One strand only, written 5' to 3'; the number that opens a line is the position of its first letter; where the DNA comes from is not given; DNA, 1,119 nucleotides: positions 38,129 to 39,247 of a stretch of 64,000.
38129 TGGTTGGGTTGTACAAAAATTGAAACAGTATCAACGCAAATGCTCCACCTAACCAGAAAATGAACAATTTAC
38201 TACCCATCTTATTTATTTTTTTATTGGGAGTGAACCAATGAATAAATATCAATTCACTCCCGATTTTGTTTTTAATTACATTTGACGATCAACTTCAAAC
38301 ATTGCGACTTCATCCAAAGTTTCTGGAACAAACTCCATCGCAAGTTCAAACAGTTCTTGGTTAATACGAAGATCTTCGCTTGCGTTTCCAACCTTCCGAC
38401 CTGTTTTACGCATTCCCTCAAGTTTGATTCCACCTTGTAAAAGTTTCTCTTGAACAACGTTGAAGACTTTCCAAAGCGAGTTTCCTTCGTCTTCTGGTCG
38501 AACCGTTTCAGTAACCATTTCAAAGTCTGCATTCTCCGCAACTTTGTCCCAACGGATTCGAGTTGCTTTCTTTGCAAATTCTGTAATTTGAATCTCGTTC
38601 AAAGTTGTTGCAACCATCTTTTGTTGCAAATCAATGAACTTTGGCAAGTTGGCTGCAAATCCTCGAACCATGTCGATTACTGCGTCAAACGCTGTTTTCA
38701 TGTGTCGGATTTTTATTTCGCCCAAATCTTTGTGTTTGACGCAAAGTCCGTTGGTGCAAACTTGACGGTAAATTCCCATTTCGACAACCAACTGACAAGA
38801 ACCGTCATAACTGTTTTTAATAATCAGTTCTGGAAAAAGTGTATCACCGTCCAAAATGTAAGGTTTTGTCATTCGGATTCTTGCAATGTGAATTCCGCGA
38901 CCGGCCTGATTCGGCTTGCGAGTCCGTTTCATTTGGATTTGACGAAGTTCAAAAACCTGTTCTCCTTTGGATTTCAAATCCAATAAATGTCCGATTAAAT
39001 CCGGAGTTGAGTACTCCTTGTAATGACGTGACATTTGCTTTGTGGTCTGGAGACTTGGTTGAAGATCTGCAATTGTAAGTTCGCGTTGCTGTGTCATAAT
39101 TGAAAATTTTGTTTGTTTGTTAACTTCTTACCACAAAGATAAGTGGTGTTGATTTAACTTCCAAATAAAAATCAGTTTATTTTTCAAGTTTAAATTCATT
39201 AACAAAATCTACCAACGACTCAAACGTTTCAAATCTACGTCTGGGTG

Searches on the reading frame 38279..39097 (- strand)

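Call 80: search_protein_families(library=phrogs, proteins=[window:38279-39097:-], max_evalue=0.00001)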
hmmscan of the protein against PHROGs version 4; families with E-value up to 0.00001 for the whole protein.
window:38279-39097:- (273 aa): 3 families
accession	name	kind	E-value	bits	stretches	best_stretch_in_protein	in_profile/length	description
phrog_12094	-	unknown function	8.3e-25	88.5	1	40-257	55-275/281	-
phrog_21518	-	unknown function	2.9e-07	31.2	1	85-162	110-188/285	-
phrog_1221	-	unknown function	4.1e-06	27.1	1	83-145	156-219/355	-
